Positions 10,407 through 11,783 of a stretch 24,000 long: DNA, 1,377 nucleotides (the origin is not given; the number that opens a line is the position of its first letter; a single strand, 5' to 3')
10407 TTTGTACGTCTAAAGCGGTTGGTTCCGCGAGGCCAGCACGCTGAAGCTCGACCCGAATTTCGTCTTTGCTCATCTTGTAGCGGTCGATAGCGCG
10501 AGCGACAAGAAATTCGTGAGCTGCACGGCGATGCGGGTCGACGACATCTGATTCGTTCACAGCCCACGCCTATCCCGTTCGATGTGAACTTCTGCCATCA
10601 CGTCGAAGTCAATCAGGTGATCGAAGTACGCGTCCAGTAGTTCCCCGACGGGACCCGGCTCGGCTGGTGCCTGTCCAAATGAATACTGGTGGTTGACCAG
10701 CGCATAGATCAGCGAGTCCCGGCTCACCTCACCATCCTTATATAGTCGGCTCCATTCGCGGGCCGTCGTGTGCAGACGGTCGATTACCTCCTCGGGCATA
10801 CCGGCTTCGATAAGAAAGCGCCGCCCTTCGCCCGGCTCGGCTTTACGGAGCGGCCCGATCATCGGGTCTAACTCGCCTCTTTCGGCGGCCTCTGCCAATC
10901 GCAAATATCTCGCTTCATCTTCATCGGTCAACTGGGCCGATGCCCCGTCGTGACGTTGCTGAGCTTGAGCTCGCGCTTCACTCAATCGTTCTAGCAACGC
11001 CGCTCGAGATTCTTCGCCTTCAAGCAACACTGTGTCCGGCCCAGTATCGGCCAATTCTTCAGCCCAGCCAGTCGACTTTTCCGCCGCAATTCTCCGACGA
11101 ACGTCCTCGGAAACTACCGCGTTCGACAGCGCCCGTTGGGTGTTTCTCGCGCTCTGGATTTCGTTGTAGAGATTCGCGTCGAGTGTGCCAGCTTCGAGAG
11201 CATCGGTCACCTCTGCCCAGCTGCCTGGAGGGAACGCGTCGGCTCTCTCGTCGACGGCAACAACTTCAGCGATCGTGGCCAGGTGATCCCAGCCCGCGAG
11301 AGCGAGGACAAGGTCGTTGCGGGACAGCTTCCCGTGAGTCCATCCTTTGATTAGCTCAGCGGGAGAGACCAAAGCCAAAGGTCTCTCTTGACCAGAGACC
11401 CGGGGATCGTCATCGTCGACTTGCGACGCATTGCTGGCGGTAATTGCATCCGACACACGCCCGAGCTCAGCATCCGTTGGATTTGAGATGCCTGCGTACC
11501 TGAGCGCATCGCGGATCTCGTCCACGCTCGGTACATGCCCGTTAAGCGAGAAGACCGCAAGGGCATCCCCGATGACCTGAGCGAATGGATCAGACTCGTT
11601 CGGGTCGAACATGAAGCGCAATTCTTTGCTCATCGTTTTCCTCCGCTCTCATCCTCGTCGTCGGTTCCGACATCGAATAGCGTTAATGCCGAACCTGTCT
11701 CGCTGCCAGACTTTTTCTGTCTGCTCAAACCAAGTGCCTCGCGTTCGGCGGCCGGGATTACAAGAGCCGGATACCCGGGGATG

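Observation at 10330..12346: Uncharacterised translationally coupled three-gene operon (HNH-like Zn-finger + acidic repeat protein + small paralogous-motif protein) at the att-proximal tip of the AICE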

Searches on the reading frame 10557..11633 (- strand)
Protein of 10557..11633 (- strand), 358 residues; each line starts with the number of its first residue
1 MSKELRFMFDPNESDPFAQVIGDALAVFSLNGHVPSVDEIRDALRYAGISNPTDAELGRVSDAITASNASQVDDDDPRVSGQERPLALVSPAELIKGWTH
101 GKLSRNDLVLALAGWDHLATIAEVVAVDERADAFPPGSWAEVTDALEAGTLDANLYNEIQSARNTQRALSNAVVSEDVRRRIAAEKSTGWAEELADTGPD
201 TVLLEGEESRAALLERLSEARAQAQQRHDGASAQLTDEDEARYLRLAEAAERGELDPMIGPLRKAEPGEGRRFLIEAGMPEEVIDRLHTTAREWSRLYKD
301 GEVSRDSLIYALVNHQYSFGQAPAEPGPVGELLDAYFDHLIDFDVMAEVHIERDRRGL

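Call 6: search_protein_families(library=pfam, proteins=[window:10557-11633:-], max_evalue=0.1)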
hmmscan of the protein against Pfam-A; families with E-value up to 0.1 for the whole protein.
window:10557-11633:- (358 aa): 1 family
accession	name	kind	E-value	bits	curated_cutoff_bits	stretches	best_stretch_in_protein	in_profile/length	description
PF19984.4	DUF6420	-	0.037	14.4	25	1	220-251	59-90/158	Family of unknown function (DUF6420)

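Call 7: search_protein_families(library=padloc, proteins=[window:10557-11633:-], max_evalue=0.1)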
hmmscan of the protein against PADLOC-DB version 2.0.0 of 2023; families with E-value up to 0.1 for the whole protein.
window:10557-11633:- (358 aa): 0 families

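Call 8: search_protein_families(library=ncbifam, proteins=[window:10557-11633:-], max_evalue=1)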
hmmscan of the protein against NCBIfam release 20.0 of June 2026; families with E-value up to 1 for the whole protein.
window:10557-11633:- (358 aa): 0 families

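Call 9: search_protein_families(library=phrogs, proteins=[window:10557-11633:-], max_evalue=1)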
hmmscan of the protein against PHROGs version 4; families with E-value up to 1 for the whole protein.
window:10557-11633:- (358 aa): 2 families
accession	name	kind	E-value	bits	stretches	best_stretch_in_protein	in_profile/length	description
phrog_35077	-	unknown function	0.21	11.6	1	140-231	149-240/396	-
phrog_13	-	lysis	0.52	11.3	0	221-252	105-136/154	Rz-like spanin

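Call 19: find_homologous_proteins(query=window:10557-11633:-)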
Query window:10557-11633:- (358 aa): 2 proteins with E <= 0.001 among 8000 candidates.
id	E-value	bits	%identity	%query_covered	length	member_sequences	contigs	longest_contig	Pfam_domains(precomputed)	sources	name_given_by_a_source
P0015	4.0e-230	781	100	100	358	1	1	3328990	-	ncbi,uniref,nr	ncbi:hypothetical protein F1C58_02430 [Glaciihabitans sp. INWT7]|uniref:hypothetical protein n=1 Tax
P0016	9.4e-111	389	70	75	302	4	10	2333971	-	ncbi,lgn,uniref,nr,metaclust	ncbi:hypothetical protein [Rathayibacter toxicus]|uniref:Uncharacterized protein n=1 Tax=Rathayibact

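Call 21: find_encoding_contigs(protein=P0016, flank=10000, max_places=3)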
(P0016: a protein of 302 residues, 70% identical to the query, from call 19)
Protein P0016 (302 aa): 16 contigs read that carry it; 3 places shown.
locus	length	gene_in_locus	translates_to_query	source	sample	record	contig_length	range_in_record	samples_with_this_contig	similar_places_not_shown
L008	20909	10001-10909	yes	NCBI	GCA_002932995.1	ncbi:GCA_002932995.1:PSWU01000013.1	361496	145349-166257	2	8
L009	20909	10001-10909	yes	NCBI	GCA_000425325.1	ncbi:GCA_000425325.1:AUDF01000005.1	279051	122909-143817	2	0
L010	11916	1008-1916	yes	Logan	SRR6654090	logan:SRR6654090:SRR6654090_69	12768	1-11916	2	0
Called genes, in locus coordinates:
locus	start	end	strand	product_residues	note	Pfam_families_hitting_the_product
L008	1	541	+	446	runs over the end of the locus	PF00083:Sugar_tr, PF07690:MFS_1, PF00083:Sugar_tr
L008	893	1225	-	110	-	-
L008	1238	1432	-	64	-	-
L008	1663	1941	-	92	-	PF19882:DUF6355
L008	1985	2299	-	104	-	PF19882:DUF6355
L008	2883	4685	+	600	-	PF00664:ABC_membrane, PF00005:ABC_tran, PF02463:SMC_N (faint)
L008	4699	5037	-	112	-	-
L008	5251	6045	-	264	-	PF00588:SpoU_methylase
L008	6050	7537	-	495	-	PF00171:Aldedh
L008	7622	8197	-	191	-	PF00857:Isochorismatase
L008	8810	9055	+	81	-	-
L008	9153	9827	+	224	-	-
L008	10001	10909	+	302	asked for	-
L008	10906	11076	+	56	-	-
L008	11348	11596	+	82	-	PF02604:PhdYeFM_antitox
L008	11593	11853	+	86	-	PF05016:ParE_toxin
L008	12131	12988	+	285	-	PF13676:TIR_2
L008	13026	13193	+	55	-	-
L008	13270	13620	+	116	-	-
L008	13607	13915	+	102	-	PF12840:HTH_20, PF24033:DUF7342 (weak), PF01022:HTH_5 (weak), PF13412:HTH_24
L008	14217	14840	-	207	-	-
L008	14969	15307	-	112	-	-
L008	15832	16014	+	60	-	-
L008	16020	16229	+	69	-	-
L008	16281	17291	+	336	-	PF01580:FtsK_SpoIIIE, PF20703:nSTAND1 (weak)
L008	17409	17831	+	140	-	-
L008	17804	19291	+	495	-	PF20199:RepSA, PF23343:REP_ORF2-G2P (faint)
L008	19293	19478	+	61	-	PF12728:HTH_17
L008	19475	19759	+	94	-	-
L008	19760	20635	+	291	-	PF00589:Phage_integrase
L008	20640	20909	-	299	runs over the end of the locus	PF08867:FRG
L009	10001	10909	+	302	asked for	-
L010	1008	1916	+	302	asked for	-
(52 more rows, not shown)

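Call 39: search_protein_representatives(alignment_id=A1)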
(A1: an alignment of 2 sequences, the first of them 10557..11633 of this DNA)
Query: 2 sequences, 359 profile positions. Proteins with E-value up to 0.001 (for the whole library): 9; up to 1e-10: 3; up to 1e-30: 1. The best 9 are listed.
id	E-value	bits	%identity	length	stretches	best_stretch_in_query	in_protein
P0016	1.2e-179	613.4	-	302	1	1-307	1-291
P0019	7.4e-23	97.6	-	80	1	131-192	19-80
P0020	2.0e-16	76.4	-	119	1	235-325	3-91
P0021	4.4e-08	49.0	-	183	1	1-164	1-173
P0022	1.1e-06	44.3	-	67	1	1-65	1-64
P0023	1.2e-05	41.0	-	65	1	1-51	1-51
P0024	3.5e-04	36.2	-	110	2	185-219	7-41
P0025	4.5e-04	35.8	-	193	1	64-162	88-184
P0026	9.8e-04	34.7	-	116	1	183-222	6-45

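Call 41: find_encoding_contigs(protein=P0021, flank=6000, max_places=3)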
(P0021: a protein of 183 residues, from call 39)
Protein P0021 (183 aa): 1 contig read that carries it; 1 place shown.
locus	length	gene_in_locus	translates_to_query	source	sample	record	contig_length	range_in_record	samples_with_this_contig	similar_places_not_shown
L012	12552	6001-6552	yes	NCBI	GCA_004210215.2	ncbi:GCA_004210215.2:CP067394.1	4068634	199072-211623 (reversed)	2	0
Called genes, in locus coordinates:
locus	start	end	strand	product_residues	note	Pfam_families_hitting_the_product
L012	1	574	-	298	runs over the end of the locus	PF00892:EamA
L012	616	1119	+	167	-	PF01047:MarR, PF12802:MarR_2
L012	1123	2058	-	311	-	PF00781:DAGK_cat, PF19279:YegS_C (weak)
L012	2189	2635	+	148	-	PF12802:MarR_2, PF22381:Staph_reg_Sar_Rot (weak), PF01047:MarR, PF13463:HTH_27 (weak)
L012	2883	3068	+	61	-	PF08940:DUF1918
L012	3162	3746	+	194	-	PF00293:NUDIX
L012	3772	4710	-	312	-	PF04960:Glutaminase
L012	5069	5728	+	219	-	-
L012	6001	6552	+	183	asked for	-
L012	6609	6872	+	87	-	PF02604:PhdYeFM_antitox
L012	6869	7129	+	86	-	PF05016:ParE_toxin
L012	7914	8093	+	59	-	PF01381:HTH_3 (weak), PF12728:HTH_17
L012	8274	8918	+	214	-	PF14659:Phage_int_SAM_3 (weak), PF00589:Phage_integrase (weak)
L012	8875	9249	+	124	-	PF00589:Phage_integrase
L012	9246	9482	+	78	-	-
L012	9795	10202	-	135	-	PF04237:YjbR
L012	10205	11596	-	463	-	PF07690:MFS_1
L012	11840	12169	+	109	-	-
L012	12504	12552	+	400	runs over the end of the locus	PF07690:MFS_1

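Call 42: find_encoding_contigs(protein=P0025, flank=6000, max_places=3)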
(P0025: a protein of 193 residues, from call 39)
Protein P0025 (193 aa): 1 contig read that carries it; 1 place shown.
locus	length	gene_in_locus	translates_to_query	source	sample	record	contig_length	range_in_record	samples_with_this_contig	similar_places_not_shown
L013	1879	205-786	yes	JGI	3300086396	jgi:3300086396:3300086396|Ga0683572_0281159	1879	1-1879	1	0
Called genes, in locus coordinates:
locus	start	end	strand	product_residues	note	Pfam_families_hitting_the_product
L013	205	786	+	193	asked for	PF15943:YdaS_toxin (weak)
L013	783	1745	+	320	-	PF13191:AAA_16 (faint), PF06414:Zeta_toxin, PF07931:CPT, PF13238:AAA_18 (weak), PF13671:AAA_33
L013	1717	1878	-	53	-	?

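Call 44: search_protein_families(library=pfam, proteins=[L008:9153-9827:+, L012:5069-5728:+, P0021, P0025, P0024, P0026, P0020, L013:783-1745:+], max_evalue=0.1)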
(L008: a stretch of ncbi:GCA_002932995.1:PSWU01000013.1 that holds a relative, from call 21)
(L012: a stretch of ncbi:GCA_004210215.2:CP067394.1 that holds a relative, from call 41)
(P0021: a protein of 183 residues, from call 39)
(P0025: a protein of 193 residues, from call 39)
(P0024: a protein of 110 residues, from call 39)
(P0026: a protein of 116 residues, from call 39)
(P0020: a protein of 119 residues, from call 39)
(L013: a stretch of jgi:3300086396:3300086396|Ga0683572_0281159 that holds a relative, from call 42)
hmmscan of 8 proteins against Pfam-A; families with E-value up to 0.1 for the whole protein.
L008:9153-9827:+ (224 aa): 2 families
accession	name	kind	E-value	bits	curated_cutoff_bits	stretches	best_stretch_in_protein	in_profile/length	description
PF24698.1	DUF7662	-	0.019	15.2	26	1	12-61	1-50/72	Domain of unknown function (DUF7662)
PF10977.13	DUF2797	-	0.071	13.4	25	1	126-186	68-124/227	Protein of unknown function (DUF2797)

L012:5069-5728:+ (219 aa): 1 family
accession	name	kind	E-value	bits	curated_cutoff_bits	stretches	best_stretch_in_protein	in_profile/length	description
PF10544.15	T5orf172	-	0.0096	16.9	20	1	104-164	2-69/101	T5orf172 domain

P0021 (183 aa): 0 families

P0025 (193 aa): 12 families
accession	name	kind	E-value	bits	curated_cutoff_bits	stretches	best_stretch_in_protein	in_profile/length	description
PF15943.11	YdaS_toxin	-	3.2e-06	27.3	30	1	70-103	2-35/65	Bacterial toxin YdaS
PF00126.33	HTH_1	-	0.00079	19.8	26.6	1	71-98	8-35/60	Bacterial regulatory helix-turn-helix protein, lysR family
PF12802.13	MarR_2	-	0.0077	16.8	27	1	78-98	22-42/61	MarR family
PF01047.28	MarR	-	0.0077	16.5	24.6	1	78-97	19-38/59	MarR family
PF01381.28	HTH_3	-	0.0088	16.5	23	1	78-97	11-30/55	Helix-turn-helix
PF14549.12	P22_Cro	-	0.014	15.6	30.2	1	70-95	3-28/60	DNA-binding transcriptional regulator Cro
PF13412.12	HTH_24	-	0.014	15.4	21.9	1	78-95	19-36/48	Winged helix-turn-helix DNA-binding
PF13744.12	HTH_37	-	0.018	15.3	27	1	62-97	16-52/80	Helix-turn-helix domain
PF01022.26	HTH_5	-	0.042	14.2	22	1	80-95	19-34/47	Bacterial regulatory protein, arsR family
PF04967.18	HTH_10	-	0.059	13.6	23.1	0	80-101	27-48/53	HTH DNA binding domain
PF20639.2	Rrn6_K-rich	-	0.075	14.3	26.1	1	2-107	5-90/131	RRN6, K-rich C-terminal domain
PF15915.11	BAT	-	0.078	13.2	25.8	0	43-91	99-147/156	GAF and HTH_10 associated domain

P0024 (110 aa): 0 families

P0026 (116 aa): 1 family
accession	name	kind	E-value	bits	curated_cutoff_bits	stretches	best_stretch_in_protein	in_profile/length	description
PF09957.15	VapB_antitoxin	-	0.091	13.1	23.4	0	84-113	11-40/47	Bacterial antitoxin of type II TA system, VapB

P0020 (119 aa): 0 families

L013:783-1745:+ (320 aa): 20 families
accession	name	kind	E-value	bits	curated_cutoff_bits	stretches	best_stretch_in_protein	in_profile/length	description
PF06414.18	Zeta_toxin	-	7.6e-17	61.8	22.3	1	75-243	17-158/199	Zeta toxin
PF13671.12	AAA_33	-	4.1e-11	43.8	27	1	77-224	2-123/143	AAA domain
PF07931.18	CPT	-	6.2e-08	33.1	22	1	76-218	3-127/172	Chloramphenicol phosphotransferase-like protein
PF13238.12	AAA_18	-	7.1e-06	26.9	29.4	1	77-223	1-115/128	AAA domain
PF13191.12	AAA_16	-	2.7e-05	25.2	32.6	1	61-112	10-63/167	AAA ATPase domain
PF13521.12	AAA_28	-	0.00028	21.6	27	1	77-131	2-44/164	AAA domain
PF20720.3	nSTAND3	-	0.00095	19.3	27.2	1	72-112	15-56/155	Novel STAND NTPase 3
PF02492.25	cobW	-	0.004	17.2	20.7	1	76-109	2-37/180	CobW/HypB/UreG, nucleotide-binding domain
PF13401.12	AAA_22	-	0.0072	17.1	27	1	74-106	5-33/130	AAA domain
PF00004.35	AAA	-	0.0091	16.9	21.2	1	77-112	1-36/131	ATPase family associated with various cellular activities (AAA)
PF13481.12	AAA_25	-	0.017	15.2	27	0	67-99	26-58/195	AAA domain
PF13245.12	AAA_19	-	0.023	15.3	25.1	1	73-99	10-36/134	AAA domain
PF12019.13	GspH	-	0.028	15.4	21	1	161-264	10-92/108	Type II transport protein GspH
PF12740.14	PETase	-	0.034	14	28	1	175-215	59-99/263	PET hydrolase-like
PF03193.22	RsgA_GTPase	-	0.044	14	30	0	74-100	106-132/174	RsgA GTPase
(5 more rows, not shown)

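Call 63: predict_structure(alignment_id=A3)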
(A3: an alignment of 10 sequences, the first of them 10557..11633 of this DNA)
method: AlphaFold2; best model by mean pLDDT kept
length: 358 residues; sequences in the alignment: 10
mean_pLDDT: 72.1   pTM: 0.38
mean pLDDT of the five models: 72.1, 67.9, 66.4, 66.2, 63.8
residues with pLDDT >= 90: 82; 70-90: 131; 50-70: 83; < 50: 62
segments of 3 or more residues with pLDDT < 50: 1-6, 73-82, 192-197, 316-326, 339-358
pLDDT, mean of each block of 10 residues (from residue 1): 44 79 85 90 93 94 85 43 70 93 92 82 57 74 95 95 88 79 66 48 72 85 79 78 83 68 60 71 77 73 67 52 44 51 39 37
secondary structure, 60 per line:
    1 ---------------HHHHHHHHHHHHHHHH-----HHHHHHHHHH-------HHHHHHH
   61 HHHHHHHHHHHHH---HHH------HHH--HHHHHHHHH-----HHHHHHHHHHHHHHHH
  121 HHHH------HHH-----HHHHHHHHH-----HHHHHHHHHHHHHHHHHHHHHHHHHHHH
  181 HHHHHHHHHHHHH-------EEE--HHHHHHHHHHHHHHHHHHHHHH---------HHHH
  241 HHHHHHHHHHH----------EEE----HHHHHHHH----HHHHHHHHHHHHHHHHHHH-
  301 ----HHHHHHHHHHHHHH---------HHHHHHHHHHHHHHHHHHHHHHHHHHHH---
elements in order: H16-31 H37-46 H54-73 H91-99 H105-124 H139-147 H153-193 E201-203 H206-227 H237-251 E262-264 H269-276 H281-299 H305-318 H328-355

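Call 65: search_solved_structures(query=A3, max_evalue=10, show_alignments=2)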
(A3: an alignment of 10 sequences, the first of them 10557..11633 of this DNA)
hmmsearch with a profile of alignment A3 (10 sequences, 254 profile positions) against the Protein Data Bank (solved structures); distinct sequences matched with E-value up to 10: 2.
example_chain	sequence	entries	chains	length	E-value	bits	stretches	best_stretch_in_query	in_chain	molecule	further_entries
7ewc_A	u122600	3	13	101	0.45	13.4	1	23-75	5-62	Putative antitoxin HigA2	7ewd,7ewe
9ugm_A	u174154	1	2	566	0.84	12.5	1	151-182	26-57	FAD containing choline oxidase mutant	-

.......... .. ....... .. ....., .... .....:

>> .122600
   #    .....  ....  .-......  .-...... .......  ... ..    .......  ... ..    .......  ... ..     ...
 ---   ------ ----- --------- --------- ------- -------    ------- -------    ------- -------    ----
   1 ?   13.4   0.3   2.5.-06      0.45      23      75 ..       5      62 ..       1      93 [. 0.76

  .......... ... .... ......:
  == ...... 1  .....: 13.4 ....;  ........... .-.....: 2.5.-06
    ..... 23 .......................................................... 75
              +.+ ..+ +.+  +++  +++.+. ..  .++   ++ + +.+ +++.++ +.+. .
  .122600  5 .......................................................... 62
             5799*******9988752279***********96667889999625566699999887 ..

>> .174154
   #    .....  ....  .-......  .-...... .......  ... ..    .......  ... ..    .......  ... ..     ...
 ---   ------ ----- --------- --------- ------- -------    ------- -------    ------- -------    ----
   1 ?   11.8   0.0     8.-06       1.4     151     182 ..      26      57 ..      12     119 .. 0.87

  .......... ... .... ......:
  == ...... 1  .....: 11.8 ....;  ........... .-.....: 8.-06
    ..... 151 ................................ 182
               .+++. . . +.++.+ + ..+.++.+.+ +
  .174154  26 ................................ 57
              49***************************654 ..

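Call 67: search_dna_similar(query=window:10557-11633:-, collection=plasmids, mode=protein, max_evalue=0.01, max_rows=20)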
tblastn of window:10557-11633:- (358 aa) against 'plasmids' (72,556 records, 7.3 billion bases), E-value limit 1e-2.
No match.
